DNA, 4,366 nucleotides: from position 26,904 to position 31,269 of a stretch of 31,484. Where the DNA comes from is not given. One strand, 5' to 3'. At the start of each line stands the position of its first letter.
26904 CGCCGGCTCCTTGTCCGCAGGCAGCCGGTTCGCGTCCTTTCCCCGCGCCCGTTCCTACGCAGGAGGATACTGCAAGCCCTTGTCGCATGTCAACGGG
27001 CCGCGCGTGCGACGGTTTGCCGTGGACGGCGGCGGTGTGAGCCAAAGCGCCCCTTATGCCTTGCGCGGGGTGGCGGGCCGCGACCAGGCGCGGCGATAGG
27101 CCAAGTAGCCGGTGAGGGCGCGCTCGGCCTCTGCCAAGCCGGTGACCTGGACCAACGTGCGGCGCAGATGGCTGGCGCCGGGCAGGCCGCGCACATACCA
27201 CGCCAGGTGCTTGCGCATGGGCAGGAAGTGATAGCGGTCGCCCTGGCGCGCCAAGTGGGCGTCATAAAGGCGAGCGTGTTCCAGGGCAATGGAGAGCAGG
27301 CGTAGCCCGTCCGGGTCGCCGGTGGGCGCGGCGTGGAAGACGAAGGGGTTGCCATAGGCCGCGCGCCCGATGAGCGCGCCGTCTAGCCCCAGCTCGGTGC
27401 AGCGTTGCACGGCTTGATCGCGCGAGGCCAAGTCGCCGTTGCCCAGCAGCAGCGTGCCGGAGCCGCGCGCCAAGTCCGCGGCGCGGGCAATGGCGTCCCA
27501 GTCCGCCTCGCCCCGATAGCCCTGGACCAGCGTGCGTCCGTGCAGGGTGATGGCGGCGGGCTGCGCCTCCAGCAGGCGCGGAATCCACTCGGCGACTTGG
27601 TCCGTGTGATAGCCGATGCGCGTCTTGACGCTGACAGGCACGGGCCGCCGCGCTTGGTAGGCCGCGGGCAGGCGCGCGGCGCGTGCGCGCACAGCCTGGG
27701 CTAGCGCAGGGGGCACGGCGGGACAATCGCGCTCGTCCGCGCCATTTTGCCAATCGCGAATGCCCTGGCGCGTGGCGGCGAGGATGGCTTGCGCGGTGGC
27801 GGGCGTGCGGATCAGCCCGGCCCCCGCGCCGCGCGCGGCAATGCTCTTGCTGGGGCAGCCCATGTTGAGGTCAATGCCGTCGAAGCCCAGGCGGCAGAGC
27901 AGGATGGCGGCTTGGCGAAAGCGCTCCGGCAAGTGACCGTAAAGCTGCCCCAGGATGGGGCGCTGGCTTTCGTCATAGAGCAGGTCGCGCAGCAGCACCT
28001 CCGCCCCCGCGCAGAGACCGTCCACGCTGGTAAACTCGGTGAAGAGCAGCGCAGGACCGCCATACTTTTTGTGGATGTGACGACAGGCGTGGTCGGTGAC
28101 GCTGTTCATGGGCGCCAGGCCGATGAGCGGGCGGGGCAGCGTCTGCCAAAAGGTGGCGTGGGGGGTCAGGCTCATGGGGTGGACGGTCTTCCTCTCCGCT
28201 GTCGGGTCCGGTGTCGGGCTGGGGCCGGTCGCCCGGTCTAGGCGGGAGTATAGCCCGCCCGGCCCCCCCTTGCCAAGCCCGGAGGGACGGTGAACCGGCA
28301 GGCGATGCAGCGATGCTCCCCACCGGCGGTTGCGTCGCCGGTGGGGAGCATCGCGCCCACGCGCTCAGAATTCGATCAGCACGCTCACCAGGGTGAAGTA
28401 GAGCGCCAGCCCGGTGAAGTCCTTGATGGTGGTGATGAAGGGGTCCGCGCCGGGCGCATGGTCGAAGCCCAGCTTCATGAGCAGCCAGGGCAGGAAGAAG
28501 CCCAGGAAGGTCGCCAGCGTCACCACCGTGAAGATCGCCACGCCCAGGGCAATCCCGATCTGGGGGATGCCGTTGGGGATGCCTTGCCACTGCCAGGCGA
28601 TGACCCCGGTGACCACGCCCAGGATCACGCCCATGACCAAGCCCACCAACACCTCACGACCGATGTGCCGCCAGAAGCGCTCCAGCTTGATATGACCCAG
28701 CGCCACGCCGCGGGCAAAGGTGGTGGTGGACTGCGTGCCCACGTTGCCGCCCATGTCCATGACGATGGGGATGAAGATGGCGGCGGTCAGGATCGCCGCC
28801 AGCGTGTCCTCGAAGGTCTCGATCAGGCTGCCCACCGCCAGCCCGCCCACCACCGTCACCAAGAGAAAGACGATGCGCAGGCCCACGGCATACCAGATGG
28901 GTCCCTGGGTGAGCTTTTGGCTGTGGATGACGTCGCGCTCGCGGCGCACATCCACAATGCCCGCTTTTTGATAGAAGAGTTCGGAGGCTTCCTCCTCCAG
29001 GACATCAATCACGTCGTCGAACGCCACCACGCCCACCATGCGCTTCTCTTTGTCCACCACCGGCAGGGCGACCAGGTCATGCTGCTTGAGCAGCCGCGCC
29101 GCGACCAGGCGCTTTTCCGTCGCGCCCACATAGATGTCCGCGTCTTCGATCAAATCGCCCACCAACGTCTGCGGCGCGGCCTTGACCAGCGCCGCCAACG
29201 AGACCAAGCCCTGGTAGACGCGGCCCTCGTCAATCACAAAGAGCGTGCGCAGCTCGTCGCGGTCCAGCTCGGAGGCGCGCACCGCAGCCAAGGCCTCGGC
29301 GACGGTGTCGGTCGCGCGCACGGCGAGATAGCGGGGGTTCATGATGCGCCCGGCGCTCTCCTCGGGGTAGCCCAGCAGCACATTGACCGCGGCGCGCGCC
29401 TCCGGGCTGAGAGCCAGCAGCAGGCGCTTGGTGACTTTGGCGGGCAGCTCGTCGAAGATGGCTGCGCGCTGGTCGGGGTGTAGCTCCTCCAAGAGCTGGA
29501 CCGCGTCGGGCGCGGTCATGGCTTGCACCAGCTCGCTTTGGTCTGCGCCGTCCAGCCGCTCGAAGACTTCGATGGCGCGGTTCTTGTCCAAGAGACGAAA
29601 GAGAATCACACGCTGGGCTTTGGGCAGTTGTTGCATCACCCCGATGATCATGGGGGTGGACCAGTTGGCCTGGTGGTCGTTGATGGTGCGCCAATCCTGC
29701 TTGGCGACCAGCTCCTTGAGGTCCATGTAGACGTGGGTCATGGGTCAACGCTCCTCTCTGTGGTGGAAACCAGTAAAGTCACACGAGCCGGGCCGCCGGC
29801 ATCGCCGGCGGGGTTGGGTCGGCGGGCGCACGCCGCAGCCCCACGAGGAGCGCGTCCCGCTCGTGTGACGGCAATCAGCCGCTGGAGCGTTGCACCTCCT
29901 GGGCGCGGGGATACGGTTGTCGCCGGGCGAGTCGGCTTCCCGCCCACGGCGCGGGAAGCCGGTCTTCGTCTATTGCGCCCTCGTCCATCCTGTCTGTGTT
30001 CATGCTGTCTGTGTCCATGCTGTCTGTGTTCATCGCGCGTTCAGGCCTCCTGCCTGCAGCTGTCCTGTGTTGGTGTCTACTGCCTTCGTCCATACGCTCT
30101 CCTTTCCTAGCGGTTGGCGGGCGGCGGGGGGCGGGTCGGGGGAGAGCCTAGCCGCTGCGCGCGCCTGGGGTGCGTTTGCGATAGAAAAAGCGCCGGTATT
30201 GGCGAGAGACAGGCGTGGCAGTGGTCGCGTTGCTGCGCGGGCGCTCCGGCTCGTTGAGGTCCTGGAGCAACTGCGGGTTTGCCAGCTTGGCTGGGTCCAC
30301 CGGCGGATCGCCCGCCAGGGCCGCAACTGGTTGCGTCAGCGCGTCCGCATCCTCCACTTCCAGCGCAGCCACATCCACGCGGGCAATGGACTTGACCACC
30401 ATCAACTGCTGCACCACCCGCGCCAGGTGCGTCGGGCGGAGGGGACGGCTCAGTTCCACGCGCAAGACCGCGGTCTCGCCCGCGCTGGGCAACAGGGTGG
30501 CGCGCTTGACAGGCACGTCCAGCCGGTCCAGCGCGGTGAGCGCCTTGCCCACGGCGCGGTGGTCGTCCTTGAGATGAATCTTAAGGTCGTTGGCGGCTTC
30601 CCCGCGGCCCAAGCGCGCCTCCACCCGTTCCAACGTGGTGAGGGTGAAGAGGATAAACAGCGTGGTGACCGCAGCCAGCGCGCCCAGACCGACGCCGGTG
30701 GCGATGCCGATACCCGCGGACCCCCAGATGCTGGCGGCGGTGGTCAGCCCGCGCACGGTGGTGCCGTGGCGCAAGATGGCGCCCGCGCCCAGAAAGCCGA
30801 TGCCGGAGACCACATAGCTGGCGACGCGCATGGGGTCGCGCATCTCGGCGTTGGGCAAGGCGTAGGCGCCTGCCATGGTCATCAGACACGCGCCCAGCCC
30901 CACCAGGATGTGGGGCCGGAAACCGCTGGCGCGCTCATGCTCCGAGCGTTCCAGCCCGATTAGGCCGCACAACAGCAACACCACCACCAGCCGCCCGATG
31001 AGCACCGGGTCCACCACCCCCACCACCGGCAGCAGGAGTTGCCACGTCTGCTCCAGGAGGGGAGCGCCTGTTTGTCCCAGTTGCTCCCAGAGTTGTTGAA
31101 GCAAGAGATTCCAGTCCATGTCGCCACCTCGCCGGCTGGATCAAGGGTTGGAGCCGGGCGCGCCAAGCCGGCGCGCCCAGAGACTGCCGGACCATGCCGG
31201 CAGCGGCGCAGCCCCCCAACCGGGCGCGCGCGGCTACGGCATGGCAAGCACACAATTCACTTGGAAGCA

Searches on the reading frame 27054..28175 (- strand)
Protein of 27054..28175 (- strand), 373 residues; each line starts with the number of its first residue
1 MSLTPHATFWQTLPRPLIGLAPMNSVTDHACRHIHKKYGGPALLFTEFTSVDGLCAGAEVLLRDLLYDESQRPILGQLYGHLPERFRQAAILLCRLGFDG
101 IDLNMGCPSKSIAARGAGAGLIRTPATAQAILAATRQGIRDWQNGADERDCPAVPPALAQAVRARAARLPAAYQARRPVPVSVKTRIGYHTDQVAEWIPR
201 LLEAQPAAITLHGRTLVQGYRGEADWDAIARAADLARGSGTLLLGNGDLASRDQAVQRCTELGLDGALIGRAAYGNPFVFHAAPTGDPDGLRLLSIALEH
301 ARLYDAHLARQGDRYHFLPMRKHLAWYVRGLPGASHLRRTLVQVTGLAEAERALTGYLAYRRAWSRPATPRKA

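Call 26: search_protein_families(library=pfam, proteins=[window:27054-28175:-], max_evalue=0.001)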
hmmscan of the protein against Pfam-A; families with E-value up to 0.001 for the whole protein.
window:27054-28175:- (373 aa): 1 family
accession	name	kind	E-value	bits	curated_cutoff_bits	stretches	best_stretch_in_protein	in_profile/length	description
PF01207.24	Dus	-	1.4e-52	179.2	20.4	2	173-354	117-302/311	Dihydrouridine synthase (Dus)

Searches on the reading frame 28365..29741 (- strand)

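Call 26: search_protein_families(library=pfam, proteins=[window:28365-29741:-], max_evalue=0.001)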
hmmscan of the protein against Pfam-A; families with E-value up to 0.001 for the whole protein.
window:28365-29741:- (458 aa): 3 families
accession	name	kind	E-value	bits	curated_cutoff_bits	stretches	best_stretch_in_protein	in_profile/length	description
PF01769.21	MgtE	-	1.6e-34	119.3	27.6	1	324-451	1-125/125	Divalent cation transporter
PF03448.22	MgtE_N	-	4.9e-25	88.5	25.9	1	35-128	9-102/102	MgtE intracellular N domain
PF00571.33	CBS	-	3.9e-13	50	24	2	195-249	2-56/57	CBS domain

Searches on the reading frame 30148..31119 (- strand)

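Call 26: search_protein_families(library=pfam, proteins=[window:30148-31119:-], max_evalue=0.001)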
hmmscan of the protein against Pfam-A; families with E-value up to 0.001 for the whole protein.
window:30148-31119:- (323 aa): 1 family
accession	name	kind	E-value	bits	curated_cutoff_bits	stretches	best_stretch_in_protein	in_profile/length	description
PF02308.21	MgtC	-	6.2e-34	117.4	31.4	1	44-168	1-120/121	MgtC family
